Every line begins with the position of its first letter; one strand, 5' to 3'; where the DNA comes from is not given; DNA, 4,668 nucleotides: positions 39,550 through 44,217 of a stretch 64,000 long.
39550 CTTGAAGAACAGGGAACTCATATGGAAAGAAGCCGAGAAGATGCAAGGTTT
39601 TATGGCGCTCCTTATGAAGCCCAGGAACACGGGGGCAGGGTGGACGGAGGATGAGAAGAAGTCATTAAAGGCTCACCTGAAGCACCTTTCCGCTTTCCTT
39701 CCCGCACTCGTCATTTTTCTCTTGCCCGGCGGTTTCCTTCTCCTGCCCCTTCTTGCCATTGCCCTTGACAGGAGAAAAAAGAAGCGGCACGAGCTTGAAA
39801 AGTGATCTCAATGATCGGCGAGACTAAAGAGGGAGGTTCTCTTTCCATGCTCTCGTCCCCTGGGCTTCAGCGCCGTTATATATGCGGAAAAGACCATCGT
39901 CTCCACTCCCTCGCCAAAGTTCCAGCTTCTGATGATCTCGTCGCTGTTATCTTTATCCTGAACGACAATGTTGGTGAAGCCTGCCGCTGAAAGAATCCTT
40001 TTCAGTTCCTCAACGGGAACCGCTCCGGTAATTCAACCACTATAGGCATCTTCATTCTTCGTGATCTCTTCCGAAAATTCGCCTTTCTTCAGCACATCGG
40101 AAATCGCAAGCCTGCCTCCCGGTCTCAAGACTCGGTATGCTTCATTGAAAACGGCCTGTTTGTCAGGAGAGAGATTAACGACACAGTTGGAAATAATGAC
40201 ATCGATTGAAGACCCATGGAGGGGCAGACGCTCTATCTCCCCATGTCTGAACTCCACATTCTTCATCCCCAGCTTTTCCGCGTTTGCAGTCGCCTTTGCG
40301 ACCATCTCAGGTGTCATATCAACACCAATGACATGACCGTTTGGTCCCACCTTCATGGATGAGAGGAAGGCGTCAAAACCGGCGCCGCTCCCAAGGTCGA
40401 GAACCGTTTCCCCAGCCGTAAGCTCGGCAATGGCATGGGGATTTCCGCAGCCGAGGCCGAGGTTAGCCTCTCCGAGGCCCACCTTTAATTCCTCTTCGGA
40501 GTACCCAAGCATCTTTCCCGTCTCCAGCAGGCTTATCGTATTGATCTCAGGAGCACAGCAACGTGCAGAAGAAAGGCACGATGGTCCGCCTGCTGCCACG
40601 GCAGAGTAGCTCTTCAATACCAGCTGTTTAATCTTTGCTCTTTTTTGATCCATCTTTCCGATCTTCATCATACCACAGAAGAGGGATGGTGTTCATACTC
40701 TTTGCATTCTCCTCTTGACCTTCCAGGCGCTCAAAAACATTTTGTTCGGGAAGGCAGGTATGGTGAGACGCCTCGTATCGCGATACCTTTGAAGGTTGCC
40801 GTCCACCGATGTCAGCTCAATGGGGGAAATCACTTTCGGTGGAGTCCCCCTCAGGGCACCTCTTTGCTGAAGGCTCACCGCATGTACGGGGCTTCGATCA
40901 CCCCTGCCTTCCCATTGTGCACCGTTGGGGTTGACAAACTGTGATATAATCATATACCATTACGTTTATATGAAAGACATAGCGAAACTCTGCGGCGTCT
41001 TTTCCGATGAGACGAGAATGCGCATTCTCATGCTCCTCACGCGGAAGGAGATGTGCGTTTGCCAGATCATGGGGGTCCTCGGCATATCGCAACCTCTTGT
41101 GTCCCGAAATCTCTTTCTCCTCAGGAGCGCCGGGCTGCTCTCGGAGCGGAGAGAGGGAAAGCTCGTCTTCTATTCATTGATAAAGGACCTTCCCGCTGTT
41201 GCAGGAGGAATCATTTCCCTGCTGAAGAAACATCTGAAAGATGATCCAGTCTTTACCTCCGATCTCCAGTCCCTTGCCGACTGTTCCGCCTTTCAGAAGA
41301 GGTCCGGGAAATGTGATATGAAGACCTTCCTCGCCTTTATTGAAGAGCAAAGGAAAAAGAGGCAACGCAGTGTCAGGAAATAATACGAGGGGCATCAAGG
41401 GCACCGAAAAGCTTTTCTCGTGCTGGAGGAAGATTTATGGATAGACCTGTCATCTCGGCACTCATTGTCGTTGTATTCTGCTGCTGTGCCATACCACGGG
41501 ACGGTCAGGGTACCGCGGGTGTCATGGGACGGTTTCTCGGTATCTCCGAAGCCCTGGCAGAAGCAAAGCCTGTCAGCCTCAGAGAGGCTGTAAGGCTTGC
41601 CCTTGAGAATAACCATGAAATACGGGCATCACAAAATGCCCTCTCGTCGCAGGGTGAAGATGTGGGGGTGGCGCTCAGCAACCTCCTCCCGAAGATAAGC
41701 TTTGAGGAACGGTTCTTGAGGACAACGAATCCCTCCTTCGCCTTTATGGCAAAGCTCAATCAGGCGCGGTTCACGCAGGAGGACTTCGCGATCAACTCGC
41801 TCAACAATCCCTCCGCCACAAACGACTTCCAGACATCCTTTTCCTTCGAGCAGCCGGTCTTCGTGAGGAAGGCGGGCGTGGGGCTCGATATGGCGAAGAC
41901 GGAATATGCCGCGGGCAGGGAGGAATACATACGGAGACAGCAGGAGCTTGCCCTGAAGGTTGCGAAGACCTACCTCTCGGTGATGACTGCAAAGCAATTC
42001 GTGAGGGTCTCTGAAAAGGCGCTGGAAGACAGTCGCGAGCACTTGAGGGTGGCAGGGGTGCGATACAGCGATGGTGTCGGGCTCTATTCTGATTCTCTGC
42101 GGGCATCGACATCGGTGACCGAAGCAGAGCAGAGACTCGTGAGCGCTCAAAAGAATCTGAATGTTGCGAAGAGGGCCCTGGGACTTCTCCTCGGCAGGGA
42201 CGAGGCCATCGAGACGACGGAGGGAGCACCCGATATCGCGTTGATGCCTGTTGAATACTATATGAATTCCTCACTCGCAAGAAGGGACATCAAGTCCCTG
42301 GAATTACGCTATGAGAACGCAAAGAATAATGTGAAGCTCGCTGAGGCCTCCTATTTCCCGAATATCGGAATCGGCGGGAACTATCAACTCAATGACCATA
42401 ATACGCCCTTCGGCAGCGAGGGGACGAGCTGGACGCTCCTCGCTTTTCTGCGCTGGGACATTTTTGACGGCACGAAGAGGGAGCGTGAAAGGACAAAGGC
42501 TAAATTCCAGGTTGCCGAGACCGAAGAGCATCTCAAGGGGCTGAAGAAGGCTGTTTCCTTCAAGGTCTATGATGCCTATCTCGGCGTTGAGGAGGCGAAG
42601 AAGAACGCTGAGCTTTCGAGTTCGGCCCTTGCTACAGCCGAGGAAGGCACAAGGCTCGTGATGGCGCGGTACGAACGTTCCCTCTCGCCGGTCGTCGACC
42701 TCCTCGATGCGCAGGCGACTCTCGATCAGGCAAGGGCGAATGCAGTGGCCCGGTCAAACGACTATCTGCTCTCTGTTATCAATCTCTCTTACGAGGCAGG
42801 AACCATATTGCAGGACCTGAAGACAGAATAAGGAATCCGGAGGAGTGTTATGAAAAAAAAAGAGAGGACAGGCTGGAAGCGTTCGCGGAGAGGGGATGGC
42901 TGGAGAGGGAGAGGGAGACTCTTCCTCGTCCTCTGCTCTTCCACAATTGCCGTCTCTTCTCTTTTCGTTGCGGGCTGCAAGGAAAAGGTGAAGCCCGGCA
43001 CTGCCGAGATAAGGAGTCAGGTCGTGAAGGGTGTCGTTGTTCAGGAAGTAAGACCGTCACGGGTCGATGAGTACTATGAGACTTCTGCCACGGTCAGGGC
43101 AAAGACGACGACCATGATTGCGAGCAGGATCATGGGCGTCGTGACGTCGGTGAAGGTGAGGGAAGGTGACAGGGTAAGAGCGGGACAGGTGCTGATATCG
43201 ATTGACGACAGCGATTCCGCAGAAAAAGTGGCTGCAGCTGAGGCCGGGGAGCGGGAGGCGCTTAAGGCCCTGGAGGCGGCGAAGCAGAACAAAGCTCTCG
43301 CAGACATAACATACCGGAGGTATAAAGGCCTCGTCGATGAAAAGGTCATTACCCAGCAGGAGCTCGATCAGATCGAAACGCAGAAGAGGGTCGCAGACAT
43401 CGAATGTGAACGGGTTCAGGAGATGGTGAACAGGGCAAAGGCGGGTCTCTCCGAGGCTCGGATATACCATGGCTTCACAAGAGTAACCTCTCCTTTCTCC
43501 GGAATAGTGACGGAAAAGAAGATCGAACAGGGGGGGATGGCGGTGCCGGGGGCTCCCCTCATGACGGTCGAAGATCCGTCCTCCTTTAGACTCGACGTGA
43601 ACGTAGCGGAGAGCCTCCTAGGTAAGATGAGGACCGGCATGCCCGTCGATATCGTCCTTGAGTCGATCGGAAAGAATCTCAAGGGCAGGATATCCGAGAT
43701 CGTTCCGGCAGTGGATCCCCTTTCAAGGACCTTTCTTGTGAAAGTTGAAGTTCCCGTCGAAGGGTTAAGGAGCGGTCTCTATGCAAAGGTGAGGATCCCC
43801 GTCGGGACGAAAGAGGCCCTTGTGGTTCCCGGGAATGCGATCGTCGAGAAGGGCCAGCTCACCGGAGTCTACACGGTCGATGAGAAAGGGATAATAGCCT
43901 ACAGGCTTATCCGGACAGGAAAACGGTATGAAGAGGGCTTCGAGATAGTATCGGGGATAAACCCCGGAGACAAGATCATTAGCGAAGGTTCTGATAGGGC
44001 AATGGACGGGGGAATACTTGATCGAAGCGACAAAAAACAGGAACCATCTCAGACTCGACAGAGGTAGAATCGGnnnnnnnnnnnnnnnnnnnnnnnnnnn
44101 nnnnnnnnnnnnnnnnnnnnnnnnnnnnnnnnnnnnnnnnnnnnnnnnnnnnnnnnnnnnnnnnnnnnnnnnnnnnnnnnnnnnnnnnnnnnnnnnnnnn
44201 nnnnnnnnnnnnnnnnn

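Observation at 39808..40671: ArsM-like methyltransferase interrupted by an in-frame UGA at the As(III)-binding Cys position: probable selenocysteine enzyme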

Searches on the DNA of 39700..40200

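Call 10: search_rna_families(source=window, start=39700, end=40200, threshold=evalue, max_evalue=10, show_alignments=3)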
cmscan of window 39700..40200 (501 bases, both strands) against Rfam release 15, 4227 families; matches with E-value up to 10: 6.
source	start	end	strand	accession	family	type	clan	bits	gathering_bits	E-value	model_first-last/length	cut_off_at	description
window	39754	39825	+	RF03097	RAGATH-21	Gene; sRNA;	-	16.1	70.3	4.4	1-76/76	no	RAGATH-21 RNA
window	39734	39780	-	RF03872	MIR6426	Gene; miRNA;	-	14.7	96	6.5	1-84/84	no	MIR6426 microRNA precursor family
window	40153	40196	+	RF01977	HOTAIRM1_3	Gene; lncRNA;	-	11.9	37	2.6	1-59/59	no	HOX antisense intergenic RNA myeloid 1 conserved region 3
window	39700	39718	-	RF01123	sR35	Gene; snRNA; snoRNA; CD-box;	-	10.9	60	4.7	1-19/57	3'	Small nucleolar RNA sR35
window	39766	39816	+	RF01144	sR17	Gene; snRNA; snoRNA; CD-box;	-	10.5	36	8.5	1-55/55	no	Small nucleolar RNA sR17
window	39826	40012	+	RF02041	HOTTIP_2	Gene; lncRNA;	-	6.2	80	2.7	193-374/374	no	HOXA transcript at the distal tip, conserved region 2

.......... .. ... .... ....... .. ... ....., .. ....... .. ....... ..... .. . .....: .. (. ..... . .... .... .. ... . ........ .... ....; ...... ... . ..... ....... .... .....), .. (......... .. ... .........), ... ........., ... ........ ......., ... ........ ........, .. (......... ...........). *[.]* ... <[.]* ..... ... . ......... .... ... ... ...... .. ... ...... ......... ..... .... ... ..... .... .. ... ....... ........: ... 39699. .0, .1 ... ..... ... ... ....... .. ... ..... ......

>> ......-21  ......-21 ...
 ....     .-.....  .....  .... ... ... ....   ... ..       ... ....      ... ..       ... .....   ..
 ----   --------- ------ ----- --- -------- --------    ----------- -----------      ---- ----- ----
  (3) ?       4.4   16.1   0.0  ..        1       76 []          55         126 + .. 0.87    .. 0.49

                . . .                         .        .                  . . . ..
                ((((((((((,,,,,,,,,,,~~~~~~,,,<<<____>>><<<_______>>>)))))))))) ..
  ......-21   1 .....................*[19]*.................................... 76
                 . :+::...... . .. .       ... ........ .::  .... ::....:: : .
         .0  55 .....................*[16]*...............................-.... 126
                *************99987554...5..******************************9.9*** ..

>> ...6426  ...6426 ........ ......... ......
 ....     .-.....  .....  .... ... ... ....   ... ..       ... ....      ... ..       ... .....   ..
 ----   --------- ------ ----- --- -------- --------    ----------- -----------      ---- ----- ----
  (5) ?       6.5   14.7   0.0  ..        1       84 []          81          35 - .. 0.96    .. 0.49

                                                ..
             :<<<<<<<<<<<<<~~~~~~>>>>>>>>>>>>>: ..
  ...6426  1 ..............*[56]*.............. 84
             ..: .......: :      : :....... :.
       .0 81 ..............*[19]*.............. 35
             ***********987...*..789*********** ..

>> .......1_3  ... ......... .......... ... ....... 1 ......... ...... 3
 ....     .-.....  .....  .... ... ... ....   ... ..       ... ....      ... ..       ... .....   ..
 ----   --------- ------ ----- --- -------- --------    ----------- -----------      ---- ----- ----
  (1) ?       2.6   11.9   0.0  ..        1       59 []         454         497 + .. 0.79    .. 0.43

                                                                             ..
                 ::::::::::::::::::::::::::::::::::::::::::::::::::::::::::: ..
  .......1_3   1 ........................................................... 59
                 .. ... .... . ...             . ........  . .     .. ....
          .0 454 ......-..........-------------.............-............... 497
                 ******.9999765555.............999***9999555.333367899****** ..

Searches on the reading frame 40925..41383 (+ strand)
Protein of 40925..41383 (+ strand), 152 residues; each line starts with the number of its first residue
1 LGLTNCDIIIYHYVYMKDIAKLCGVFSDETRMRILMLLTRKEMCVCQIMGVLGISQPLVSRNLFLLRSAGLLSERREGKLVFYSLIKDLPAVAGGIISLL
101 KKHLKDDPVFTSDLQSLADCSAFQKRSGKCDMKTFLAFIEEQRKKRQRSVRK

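Call 28: search_protein_families(library=pfam, proteins=[window:40925-41383:+], max_evalue=0.0001)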
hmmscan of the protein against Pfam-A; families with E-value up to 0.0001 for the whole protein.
window:40925-41383:+ (152 aa): 2 families
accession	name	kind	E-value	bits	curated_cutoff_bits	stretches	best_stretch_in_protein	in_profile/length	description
PF01022.26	HTH_5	-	1.5e-13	50.8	22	1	28-73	1-46/47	Bacterial regulatory protein, arsR family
PF12840.13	HTH_20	-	1.9e-05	24.9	27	0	26-73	1-49/51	Helix-turn-helix domain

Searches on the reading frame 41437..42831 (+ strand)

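Call 28: search_protein_families(library=pfam, proteins=[window:41437-42831:+], max_evalue=0.0001)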
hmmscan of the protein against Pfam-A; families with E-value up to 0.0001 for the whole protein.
window:41437-42831:+ (464 aa): 1 family
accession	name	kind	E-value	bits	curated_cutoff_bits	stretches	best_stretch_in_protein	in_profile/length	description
PF02321.23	OEP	-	8.5e-51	172.9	22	2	279-452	8-184/187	Outer membrane efflux protein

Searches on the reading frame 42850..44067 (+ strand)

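Call 28: search_protein_families(library=pfam, proteins=[window:42850-44067:+], max_evalue=0.0001)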
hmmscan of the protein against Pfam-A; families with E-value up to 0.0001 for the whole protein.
window:42850-44067:+ (405 aa): 5 families
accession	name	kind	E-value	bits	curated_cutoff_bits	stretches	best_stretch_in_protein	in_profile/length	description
PF16576.10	HlyD_D23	-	2.1e-23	83.2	30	1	193-303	92-203/214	Barrel-sandwich domain of CusB or HlyD membrane-fusion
PF13437.12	HlyD_3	-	1.8e-21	77.3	22.2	1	212-304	2-96/106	HlyD family secretion protein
PF13533.13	Biotin_lipoyl_2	-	3.6e-10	39.8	29.8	1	90-119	3-32/32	Biotin-lipoyl like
PF12700.13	HlyD_2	-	7.7e-06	25.3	25.1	0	234-365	255-382/416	HlyD family secretion protein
PF00364.28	Biotin_lipoyl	-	1.5e-05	25.1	22.1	0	85-118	40-73/73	Biotin-requiring enzyme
